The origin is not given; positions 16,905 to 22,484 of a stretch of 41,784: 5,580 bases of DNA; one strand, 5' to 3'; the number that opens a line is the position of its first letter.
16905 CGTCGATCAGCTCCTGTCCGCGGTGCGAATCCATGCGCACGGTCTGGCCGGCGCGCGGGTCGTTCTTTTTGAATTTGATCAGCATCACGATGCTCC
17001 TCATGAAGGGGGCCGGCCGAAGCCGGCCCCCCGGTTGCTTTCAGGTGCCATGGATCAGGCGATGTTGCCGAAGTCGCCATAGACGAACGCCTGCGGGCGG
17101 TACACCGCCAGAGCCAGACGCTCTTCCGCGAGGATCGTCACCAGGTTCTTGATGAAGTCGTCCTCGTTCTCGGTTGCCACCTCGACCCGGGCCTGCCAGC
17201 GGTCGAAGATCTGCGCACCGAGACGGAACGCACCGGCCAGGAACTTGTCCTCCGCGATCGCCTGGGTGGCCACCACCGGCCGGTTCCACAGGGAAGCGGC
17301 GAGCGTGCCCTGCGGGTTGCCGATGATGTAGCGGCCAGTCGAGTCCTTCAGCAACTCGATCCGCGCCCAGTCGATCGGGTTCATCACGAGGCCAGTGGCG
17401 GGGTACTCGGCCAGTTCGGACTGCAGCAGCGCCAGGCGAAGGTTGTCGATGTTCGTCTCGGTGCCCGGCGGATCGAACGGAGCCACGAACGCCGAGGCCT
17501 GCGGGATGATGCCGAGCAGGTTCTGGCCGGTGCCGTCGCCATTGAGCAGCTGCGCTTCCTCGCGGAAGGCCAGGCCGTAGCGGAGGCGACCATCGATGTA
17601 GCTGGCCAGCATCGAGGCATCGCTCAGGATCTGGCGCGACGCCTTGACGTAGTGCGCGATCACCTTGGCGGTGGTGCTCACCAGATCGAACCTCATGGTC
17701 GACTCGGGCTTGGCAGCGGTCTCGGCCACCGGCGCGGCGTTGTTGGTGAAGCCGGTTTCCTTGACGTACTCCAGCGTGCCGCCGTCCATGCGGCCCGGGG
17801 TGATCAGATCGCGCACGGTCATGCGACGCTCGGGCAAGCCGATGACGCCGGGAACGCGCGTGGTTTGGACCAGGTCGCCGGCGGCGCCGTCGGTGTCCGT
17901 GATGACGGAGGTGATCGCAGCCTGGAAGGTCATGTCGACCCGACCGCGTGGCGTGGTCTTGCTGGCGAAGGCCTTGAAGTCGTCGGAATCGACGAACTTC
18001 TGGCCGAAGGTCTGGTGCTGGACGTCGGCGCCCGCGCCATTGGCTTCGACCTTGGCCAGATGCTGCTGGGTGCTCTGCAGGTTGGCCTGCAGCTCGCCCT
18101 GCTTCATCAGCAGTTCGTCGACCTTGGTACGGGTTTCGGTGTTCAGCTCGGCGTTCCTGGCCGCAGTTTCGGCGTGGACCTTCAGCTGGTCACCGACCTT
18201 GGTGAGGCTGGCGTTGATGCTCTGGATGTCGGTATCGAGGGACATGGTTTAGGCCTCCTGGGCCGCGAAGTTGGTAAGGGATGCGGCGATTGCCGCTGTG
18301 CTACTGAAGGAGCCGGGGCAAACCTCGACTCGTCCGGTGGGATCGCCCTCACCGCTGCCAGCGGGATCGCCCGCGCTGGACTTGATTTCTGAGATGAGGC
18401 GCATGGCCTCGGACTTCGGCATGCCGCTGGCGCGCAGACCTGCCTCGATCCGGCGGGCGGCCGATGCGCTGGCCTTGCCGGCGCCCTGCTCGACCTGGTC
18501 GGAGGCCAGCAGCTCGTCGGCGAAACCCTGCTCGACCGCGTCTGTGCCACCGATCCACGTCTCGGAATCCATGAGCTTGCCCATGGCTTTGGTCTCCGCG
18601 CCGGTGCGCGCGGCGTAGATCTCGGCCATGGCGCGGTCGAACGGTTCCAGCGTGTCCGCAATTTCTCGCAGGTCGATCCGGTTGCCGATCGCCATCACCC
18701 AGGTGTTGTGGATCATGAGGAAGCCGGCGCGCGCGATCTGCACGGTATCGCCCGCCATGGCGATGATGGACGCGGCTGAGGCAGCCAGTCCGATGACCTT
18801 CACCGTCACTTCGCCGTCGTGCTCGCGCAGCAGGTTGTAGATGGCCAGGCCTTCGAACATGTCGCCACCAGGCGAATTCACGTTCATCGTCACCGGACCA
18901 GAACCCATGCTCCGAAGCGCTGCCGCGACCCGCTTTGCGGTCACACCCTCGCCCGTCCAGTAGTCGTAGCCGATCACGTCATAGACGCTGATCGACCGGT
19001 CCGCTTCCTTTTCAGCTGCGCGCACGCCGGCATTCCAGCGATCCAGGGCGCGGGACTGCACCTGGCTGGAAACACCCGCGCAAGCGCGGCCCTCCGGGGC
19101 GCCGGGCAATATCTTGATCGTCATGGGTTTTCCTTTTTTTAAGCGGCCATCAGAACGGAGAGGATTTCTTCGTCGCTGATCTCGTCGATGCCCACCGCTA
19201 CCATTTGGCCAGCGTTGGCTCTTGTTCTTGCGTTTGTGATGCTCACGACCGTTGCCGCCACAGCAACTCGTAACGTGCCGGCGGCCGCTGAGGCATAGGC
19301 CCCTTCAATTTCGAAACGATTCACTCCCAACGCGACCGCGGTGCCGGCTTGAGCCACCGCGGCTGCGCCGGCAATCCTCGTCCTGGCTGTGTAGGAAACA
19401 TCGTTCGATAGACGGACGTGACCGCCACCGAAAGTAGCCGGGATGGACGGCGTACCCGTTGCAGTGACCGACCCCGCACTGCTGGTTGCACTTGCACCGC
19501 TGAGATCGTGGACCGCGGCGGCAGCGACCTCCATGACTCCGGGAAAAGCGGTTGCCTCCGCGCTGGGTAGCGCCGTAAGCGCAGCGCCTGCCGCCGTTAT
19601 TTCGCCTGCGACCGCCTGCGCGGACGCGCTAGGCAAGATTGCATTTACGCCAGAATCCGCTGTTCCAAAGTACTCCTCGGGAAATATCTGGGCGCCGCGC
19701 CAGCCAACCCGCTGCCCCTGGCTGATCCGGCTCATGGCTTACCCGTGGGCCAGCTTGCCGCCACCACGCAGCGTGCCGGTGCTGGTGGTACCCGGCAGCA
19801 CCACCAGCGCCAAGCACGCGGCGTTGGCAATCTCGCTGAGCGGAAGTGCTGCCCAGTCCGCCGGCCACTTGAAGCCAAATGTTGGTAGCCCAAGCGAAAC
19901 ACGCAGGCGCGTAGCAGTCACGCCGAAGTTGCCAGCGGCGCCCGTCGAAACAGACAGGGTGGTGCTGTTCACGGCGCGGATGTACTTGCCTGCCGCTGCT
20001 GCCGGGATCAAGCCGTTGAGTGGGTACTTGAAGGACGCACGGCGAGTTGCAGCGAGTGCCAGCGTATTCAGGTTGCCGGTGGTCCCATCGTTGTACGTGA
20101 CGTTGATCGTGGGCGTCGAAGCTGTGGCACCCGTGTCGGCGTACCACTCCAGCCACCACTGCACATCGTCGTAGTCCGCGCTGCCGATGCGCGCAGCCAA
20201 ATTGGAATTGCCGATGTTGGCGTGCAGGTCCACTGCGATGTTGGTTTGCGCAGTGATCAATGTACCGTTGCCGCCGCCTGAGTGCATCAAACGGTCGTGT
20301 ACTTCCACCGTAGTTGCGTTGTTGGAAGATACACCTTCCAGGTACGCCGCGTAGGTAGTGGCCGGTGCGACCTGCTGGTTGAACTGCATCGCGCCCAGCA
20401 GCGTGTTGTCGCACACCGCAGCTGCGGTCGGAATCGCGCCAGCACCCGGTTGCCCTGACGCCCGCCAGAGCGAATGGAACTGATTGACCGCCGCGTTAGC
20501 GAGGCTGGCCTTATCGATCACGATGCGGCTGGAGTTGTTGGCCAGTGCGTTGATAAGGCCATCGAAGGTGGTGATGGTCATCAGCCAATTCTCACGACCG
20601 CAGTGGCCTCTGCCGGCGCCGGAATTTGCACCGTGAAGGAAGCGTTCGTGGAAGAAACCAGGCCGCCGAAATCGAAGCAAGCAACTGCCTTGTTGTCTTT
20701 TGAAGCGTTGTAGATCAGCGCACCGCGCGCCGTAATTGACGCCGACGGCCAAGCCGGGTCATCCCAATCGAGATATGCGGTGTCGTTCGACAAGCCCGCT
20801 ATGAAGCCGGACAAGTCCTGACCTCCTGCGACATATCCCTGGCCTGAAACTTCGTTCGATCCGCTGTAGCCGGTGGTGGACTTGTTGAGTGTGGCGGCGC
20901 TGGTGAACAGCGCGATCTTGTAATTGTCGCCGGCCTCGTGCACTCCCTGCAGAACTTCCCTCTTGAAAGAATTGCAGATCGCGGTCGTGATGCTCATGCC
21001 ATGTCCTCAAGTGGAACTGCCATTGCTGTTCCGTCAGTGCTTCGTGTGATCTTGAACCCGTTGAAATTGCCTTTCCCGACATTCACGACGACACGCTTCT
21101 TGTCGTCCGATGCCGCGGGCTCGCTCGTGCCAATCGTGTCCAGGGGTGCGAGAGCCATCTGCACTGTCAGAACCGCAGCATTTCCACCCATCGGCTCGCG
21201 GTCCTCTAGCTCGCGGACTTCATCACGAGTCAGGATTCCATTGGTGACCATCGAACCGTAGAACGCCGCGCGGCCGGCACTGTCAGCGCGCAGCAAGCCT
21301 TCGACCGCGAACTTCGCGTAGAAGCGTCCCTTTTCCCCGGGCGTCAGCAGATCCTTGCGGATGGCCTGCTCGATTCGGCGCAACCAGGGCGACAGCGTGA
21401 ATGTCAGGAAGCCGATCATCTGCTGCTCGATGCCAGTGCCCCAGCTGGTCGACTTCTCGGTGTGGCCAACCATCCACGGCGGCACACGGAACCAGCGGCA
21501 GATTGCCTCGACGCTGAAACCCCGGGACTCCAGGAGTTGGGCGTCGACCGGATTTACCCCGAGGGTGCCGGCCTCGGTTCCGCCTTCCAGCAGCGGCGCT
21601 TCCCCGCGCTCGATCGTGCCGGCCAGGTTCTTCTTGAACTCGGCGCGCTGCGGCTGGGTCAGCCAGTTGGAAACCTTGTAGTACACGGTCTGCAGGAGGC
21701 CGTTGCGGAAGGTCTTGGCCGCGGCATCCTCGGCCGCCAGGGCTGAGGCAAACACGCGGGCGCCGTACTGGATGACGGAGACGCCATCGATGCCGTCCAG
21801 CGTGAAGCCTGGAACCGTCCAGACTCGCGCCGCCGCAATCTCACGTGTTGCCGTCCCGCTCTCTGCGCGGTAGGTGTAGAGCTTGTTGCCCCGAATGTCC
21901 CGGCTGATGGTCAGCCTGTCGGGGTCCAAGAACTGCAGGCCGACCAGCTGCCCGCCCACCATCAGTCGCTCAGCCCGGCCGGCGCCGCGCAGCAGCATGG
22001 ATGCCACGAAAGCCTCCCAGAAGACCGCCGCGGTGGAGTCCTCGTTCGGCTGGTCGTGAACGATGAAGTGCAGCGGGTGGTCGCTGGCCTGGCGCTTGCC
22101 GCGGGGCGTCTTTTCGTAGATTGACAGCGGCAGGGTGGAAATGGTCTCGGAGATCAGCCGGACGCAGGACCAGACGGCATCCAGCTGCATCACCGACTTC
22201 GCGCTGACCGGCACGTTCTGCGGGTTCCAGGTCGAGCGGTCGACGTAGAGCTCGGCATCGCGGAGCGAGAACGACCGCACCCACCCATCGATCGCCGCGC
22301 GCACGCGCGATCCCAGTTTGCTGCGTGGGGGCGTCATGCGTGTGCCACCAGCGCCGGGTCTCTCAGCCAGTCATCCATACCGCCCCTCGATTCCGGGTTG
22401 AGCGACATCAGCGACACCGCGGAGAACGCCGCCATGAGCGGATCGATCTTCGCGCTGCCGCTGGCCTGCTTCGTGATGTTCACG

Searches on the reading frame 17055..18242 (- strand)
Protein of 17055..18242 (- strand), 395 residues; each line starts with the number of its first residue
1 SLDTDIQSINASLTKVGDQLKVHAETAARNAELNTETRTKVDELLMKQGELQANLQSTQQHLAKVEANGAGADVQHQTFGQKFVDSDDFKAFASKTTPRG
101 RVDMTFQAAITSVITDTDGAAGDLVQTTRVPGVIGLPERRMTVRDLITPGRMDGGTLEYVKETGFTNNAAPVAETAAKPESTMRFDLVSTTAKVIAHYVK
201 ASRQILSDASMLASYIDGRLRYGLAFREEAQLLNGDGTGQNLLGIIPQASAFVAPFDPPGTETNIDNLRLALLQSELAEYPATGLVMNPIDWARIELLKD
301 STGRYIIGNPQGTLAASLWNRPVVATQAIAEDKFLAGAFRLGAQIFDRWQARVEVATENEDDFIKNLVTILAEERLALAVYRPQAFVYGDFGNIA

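Call 88: search_protein_families(library=phrogs, max_evalue=0.00001, proteins=[window:17055-18242:-])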
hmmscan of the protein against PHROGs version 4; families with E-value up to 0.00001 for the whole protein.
window:17055-18242:- (395 aa): 4 families
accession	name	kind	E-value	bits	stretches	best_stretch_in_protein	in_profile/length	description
phrog_10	-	head and packaging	1.7e-85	289.5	1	9-392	268-636/752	major head protein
phrog_2263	-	head and packaging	3.9e-12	46.9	1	24-391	194-543/551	major head protein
phrog_617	-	head and packaging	4.3e-12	46.7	1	88-390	300-622/626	major head protein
phrog_35623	-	unknown function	1.5e-08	35.8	1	15-119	22-127/127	-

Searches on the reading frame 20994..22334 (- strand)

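Call 88: search_protein_families(library=phrogs, max_evalue=0.00001, proteins=[window:20994-22334:-])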
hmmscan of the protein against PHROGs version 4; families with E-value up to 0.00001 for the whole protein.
window:20994-22334:- (446 aa): 6 families
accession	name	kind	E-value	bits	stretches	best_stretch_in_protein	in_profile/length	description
phrog_12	-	head and packaging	1e-101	343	1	34-410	77-445/646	portal protein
phrog_2662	-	head and packaging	2.3e-52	179.6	1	51-408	67-435/717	portal protein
phrog_5929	-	head and packaging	8.5e-52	176.7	1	200-411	3-215/228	portal protein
phrog_11323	-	unknown function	1.5e-26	94.1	1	289-413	2-124/130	-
phrog_2271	-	head and packaging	3.7e-17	62.4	1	17-434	22-440/859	portal protein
phrog_21454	-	unknown function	1.6e-10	41.7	1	243-388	29-169/320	-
